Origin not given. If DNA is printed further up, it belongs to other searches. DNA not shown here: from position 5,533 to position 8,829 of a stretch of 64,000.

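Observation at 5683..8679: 998-aa secreted LCAT/PDAT-like phospholipase-acyltransferase embedded in the T4SS-like operon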

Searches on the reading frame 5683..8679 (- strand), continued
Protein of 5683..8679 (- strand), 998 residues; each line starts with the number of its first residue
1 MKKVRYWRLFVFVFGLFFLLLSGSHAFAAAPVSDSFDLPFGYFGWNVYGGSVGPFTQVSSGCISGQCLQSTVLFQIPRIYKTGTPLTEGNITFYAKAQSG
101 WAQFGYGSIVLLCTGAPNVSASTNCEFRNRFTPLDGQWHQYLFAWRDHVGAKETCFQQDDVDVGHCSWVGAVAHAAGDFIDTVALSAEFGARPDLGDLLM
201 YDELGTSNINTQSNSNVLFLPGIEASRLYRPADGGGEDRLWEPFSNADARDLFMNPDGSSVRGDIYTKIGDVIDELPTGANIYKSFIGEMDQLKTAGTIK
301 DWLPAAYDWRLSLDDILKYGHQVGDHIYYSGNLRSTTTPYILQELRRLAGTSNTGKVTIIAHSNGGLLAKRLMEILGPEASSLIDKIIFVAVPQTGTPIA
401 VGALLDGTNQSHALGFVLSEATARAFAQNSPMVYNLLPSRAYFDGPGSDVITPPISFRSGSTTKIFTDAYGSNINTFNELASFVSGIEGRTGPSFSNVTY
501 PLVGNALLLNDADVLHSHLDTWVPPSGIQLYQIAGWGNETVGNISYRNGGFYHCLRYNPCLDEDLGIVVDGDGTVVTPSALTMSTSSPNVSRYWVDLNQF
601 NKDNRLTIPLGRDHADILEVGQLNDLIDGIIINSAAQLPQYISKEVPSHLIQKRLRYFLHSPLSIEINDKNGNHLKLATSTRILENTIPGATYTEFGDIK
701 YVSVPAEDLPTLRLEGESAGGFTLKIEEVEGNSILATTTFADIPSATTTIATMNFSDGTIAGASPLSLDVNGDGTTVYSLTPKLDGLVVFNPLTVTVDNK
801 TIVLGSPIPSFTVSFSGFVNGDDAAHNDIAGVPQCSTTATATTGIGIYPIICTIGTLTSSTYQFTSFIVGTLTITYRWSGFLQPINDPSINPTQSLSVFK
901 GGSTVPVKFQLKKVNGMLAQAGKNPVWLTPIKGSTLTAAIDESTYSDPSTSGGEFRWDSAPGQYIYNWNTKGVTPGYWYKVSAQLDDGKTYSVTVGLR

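Call 12: find_encoding_contigs(protein=P0001, flank=10000, max_places=3)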
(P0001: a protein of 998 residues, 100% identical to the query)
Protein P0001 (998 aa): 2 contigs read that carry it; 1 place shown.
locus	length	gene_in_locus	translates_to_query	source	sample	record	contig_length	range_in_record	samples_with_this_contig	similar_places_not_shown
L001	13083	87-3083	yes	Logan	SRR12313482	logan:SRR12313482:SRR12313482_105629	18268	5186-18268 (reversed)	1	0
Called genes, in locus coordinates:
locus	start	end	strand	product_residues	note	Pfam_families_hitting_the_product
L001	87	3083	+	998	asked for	PF02450:LCAT, PF24096:DUF7379 (weak), PF18676:MBG_2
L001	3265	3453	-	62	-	-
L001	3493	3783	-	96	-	-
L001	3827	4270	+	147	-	PF12666:PrgI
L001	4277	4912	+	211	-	PF26593:TraC-like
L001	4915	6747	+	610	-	PF01935:DUF87 (weak), PF12846:AAA_10 (faint), PF19044:P-loop_TraG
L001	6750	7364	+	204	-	-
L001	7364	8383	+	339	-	-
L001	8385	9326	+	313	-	PF18895:T4SS_pilin (weak)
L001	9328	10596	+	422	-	-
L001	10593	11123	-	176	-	PF01424:R3H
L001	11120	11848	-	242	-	PF02096:60KD_IMP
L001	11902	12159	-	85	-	PF00825:Ribonuclease_P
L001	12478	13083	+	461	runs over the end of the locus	PF11638:DnaA_N, PF00308:Bac_DnaA, PF01695:IstB_IS21, PF08299:Bac_DnaA_C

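Call 26: find_related_loci(query=A1, collection=genome_contigs, flank=10000)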
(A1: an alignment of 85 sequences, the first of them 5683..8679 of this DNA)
Query A1 (998 aa) in genome_contigs; peptide patterns used: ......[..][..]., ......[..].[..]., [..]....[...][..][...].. (x = any residue, [..] = any of these).
599 stretches matched a pattern (row limit reached: there are more); 542 encode a relative of the query (tblastn E <= 1e-3); the best 80 are kept; 80 distinct loci.
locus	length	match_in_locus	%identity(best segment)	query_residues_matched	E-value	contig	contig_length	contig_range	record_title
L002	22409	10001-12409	50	211-998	0e+0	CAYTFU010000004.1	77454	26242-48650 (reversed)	MAG TPA_asm: uncultured Candidatus Saccharibacteria bacterium isolate ERP113451_co1_10 genome assembly, contig: NODE_198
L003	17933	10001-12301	50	215-998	0e+0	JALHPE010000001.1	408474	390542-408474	MAG: Candidatus Paceibacterota bacterium isolate bin.22 c_000000000104, whole genome shotgun sequence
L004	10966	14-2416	50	215-998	0e+0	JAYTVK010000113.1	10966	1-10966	MAG: Candidatus Lloydbacteria bacterium isolate GFS_5687 GFS_5687_112, whole genome shotgun sequence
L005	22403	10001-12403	49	215-998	0e+0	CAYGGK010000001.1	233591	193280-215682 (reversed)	MAG TPA_asm: uncultured Candidatus Saccharibacteria bacterium isolate ERP113451_co3_264 genome assembly, contig: NODE_5_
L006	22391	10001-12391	48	215-998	0e+0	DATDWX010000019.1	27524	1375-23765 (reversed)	MAG TPA_asm: Candidatus Paceibacterota bacterium isolate SMAG_U8123 k141_1081555, whole genome shotgun sequence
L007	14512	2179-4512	48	215-998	0e+0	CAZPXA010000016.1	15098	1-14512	MAG TPA_asm: uncultured Candidatus Saccharibacteria bacterium isolate binchicken_co134_412 genome assembly, contig: NODE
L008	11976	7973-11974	45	185-998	0e+0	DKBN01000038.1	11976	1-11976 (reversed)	MAG TPA_asm: Patescibacteria group bacterium UBA6899 UBA6899_contig_22716, whole genome shotgun sequence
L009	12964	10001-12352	44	215-998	0e+0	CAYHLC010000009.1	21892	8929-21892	MAG TPA_asm: uncultured Candidatus Saccharibacteria bacterium isolate ERP119705_co13_82 genome assembly, contig: NODE_29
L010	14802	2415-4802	44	206-998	0e+0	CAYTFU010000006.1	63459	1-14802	MAG TPA_asm: uncultured Candidatus Saccharibacteria bacterium isolate ERP113451_co1_10 genome assembly, contig: NODE_305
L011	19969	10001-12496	43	170-998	0e+0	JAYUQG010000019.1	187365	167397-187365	MAG: bacterium isolate GL114_DN_metabat_102 GL114_DN_metabat_102_18, whole genome shotgun sequence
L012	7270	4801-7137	43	214-998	0e+0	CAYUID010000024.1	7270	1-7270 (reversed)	MAG TPA_asm: uncultured Candidatus Saccharibacteria bacterium isolate SRP273308_co1_430 genome assembly, contig: NODE_16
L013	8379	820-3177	44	210-988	0e+0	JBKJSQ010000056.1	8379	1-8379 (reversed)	MAG: Candidatus Paceibacteria bacterium isolate ant_bin.587 k117_5572900, whole genome shotgun sequence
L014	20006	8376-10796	42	215-998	0e+0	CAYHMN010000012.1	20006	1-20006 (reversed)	MAG TPA_asm: uncultured Candidatus Saccharibacteria bacterium isolate ERP119705_co13_453 genome assembly, contig: NODE_3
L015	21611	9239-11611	41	173-998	3e-180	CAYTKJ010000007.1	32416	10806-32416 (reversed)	MAG TPA_asm: uncultured Candidatus Saccharibacteria bacterium isolate ERP113451_co1_455 genome assembly, contig: NODE_15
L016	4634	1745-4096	44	216-998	0e+0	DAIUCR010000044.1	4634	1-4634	MAG TPA_asm: Patescibacteria group bacterium isolate CTOTU11756 NODE_6413_length_4634_cov_5.074034, whole genome shotgun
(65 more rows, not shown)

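Call 38: predict_structure(alignment_id=A1)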
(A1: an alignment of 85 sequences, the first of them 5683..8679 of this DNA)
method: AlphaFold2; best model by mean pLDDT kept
length: 998 residues; sequences in the alignment: 85
mean_pLDDT: 82.1   pTM: 0.71
mean pLDDT of the five models: 82.1, 81.4, 80.2, 79.9, 79.6
residues with pLDDT >= 90: 679; 70-90: 110; 50-70: 16; < 50: 193
segments of 3 or more residues with pLDDT < 50: 23-210, 948-950
pLDDT, mean of each block of 10 residues (from residue 1): 70 82 42 32 32 34 37 38 37 39 34 34 30 30 31 33 35 32 32 35 41 88 96 95 94 98 98 92 97 97 98 98 98 97 98 97 97 98 98 96 93 79 96 97 86 94 97 97 98 94 98 97 96 96 94 88 94 91 92 96 91 96 97 90 92 96 95 94 91 92 97 96 97 96 94 98 97 93 93 92 96 90 82 95 95 91 90 96 94 93 92 96 94 87 53 85 94 94 95 95
secondary structure, 60 per line:
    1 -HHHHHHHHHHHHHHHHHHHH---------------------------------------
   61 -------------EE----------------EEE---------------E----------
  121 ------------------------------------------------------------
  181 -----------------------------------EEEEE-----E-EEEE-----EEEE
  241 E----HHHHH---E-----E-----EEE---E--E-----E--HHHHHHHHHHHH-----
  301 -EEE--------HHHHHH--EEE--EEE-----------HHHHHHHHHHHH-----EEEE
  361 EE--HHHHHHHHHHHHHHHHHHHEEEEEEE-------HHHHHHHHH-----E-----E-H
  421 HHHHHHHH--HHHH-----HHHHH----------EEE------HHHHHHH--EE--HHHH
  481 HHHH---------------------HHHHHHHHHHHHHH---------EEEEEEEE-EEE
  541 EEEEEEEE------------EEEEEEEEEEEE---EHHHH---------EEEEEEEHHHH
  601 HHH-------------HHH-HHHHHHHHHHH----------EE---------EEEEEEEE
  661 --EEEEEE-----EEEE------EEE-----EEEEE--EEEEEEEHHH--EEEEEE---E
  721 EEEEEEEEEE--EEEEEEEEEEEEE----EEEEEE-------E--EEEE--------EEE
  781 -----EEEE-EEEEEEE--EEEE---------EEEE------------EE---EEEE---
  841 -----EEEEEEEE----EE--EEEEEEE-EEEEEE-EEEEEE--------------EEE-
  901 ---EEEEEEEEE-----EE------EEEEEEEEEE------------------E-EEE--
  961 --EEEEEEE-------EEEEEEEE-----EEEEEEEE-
elements in order (helices of 4 or more, strands of 3 or more residues): H2-21 E92-94 E216-220 E228-231 E237-241 H246-250 E266-268 H284-295 E302-304 H313-318 E321-323 E326-328 H340-351 E357-362 H365-383 E384-390 H398-406 H420-428 H431-434 H440-444 E455-457 H464-470 H477-484 H506-519 E529-536 E538-548 E561-572 H577-580 E590-596 H597-603 H621-631 E653-660 E663-668 E674-677 E684-686 E692-696 E699-705 E711-716 E720-730 E733-745 E750-755 E766-769 E778-780 E786-789 E791-797 E800-803 E813-816 E834-837 E846-853 E862-868 E870-875 E877-882 E897-899 E904-912 E926-935 E956-958 E963-969 E977-984 E990-997
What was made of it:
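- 8596..8679 (-): Sec signal peptide, aa 1-28 (MKKVRYW...SHAFA). Modelled as helix 2-21 (call 38).
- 8050..8595 (-): Variable N-terminal domain, aa 29-210, with three Cys pairs; fold unresolved. pLDDT below 50 (call 38).
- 6760..8049 (-): Catalytic alpha/beta-hydrolase domain with cap, aa 211-640. pLDDT above 90 (call 38).
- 7591..7593 (-): Codon of Ser363, the predicted nucleophile in AHSNGG, between strand 357-362 and helix 365-383. Strand-Ser-helix elbow in the model (call 38).
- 6964..6966 (-): Codon of Asp572 in DGDGTV, the predicted catalytic acid. Lies at the end of strand 561-572 (call 38).
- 6310..6759 (-): Family-specific beta-sandwich domain, aa 641-790, with conserved LHSPL, D669, G672 and D769; absent from LCAT and LPLA2. 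All-beta with pLDDT above 90 (call 38).
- On LCAT/LPLA2/PDAT family (Pfam PF02450): A helical insertion at aa 398-519 follows strand 384-390 (call 38).
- Checked: The N-terminus is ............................|AAP: a basic stretch, a hydrophobic helix (modelled as helix 2-21, call 38) and an AxA-like cleavage site.
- Model pLDDT is above 90 for aa 211-998 (call 38).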

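Call 40: fold_search(model_id=the predicted structure, library=pdb)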
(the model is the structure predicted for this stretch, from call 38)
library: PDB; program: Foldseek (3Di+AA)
matches with E <= 10: 1362; with E <= 0.001: 51
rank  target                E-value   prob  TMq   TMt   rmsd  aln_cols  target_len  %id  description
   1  4x92                  2.2e-12  1.00  0.29  0.70   5.1       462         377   15  Crystal structure of Lysosomal Phospholipase A2-S165A (released 2015-03-11)
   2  4x97_A                2.6e-12  1.00  0.29  0.71   5.0       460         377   15  Crystal structure of Lysosomal Phospholipase A2 in complex with methyl arachidonyl fluorophosphonate (MAFP) (released 2015-03-11)
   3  4x90_A                5.3e-12  1.00  0.29  0.71   4.8       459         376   15  Crystal structure of Lysosomal Phospholipase A2 (released 2015-03-11)
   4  4x95_A                1.1e-11  1.00  0.30  0.72   4.6       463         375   15  Crystal structure of fully glycosylated Lysosomal Phospholipase A2 in complex with methyl arachidonyl fluorophosphonat (released 2015-03-25)
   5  5bv7_A                6.3e-10  1.00  0.27  0.66   6.1       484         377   15  Crystal structure of human LCAT (L4F, N5D) in complex with Fab of an agonistic antibody (released 2015-12-16)
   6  4xx1_A                6.6e-10  1.00  0.26  0.62   6.4       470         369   17  Low resolution structure of LCAT in complex with Fab1 (released 2015-07-29)
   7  4xwg_A                1.8e-09  1.00  0.28  0.67   5.5       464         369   16  Crystal Structure of LCAT (C31Y) in complex with Fab1 (released 2015-07-29)
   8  5txf_A                2.0e-09  1.00  0.26  0.61   6.4       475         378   16  Crystal structure of Lecithin:cholesterol acyltransferase (LCAT) in a closed conformation (released 2017-10-25)
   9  6mvd_A                2.5e-09  1.00  0.27  0.66   5.5       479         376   16  Crystal structure of Lecithin:cholesterol acyltransferase (LCAT) in complex with isopropyl dodec-11-enylfluorophosphon (released 2018-12-05)
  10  4r1d_A                4.1e-09  1.00  0.25  0.45   9.7       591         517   13  The crystal structure of Tle4-Tli4 complex (released 2014-12-17)
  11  6mvd_B                4.4e-09  1.00  0.27  0.69   5.1       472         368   16  Crystal structure of Lecithin:cholesterol acyltransferase (LCAT) in complex with isopropyl dodec-11-enylfluorophosphon (released 2018-12-05)
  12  4xx1_J                5.6e-08  1.00  0.27  0.67   5.7       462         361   16  Low resolution structure of LCAT in complex with Fab1 (released 2015-07-29)
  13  7ahs_B                7.2e-07  1.00  0.11  0.26  14.1       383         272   12  titin-N2A Ig81-Ig83 (released 2021-03-24)
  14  3b43                  8.0e-07  0.99  0.10  0.14  23.5       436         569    8  I-band fragment I65-I70 from titin (released 2008-01-22)
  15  9gtb_B                2.6e-06  0.98  0.09  0.19  20.3       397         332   12  Cryo-EM structure of Mouse PMCA-NPTN complex captured in E1-Ca state (released 2025-08-06)
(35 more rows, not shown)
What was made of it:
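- On LCAT/LPLA2/PDAT family (Pfam PF02450): Foldseek TM-score on target is 0.70-0.72 for LPLA2 and 0.61-0.69 for LCAT (call 40).
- Checked: Foldseek's top hits are LPLA2 and LCAT (E = 2e-12, TM-score on target 0.70; call 40).
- Foldseek ranks LPLA2 and LCAT at 1-9 (call 40).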

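Call 44: search_solved_structures(query=A1, max_evalue=0.01, show_alignments=2)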
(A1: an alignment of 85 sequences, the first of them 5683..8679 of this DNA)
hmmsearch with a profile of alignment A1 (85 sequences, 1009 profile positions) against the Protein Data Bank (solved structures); distinct sequences matched with E-value up to 0.01: 1.
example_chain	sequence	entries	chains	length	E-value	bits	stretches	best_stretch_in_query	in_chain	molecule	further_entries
4r1d_A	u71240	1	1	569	0.0097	17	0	356-378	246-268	Uncharacterized protein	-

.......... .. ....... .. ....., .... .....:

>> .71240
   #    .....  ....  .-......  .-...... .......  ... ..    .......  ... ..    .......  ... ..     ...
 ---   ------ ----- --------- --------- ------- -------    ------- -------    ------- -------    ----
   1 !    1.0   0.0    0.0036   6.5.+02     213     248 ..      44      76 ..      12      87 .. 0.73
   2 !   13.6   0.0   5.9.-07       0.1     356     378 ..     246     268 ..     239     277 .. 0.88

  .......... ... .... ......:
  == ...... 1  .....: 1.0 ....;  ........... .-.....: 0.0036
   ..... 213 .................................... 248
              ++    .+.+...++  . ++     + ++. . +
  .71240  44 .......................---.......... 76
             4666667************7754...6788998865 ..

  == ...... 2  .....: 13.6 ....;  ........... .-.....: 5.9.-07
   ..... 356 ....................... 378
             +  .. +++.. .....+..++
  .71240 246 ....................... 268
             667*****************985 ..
